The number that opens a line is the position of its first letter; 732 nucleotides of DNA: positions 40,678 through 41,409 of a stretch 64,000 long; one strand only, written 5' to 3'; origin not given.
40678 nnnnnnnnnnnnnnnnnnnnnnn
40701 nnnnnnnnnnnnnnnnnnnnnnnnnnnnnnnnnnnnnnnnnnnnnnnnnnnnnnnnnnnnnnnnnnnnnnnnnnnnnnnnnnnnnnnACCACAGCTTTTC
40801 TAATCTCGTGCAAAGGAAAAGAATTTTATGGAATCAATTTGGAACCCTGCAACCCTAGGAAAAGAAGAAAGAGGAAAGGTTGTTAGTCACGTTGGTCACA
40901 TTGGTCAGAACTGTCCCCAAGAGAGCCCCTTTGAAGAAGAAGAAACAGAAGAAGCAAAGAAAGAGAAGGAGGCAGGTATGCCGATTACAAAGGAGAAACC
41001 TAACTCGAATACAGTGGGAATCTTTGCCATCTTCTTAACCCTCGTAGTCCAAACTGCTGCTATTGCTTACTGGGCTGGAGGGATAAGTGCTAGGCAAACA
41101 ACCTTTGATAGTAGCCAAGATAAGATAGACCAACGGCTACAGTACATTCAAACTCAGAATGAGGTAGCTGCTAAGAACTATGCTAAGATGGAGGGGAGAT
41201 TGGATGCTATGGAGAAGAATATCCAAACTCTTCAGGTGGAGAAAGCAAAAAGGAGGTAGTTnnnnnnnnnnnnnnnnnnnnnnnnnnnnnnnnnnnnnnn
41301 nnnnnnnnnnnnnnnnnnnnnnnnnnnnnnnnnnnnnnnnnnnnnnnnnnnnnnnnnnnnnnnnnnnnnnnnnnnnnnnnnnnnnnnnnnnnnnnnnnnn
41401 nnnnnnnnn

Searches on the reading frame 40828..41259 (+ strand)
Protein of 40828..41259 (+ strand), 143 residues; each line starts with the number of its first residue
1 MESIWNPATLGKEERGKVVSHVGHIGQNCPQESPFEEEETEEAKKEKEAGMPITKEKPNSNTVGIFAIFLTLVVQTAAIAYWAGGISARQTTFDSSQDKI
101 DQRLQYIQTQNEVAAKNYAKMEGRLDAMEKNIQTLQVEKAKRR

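Call 9: search_protein_families(library=pfam, max_evalue=0.01, proteins=[window:40828-41259:+])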
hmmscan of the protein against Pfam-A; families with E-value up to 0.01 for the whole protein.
window:40828-41259:+ (143 aa): 1 family
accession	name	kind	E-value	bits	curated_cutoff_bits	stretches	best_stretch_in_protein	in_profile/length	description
PF10046.14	BLOC1_2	-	0.0037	18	33.4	1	93-138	11-56/96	Biogenesis of lysosome-related organelles complex-1 subunit 2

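Call 85: search_protein_families(library=phrogs, max_evalue=0.001, proteins=[window:40828-41259:+])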
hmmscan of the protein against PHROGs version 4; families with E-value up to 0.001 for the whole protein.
window:40828-41259:+ (143 aa): 1 family
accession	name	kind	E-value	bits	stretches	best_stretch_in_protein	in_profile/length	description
phrog_12015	-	unknown function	2.4e-05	25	1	26-136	26-139/165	-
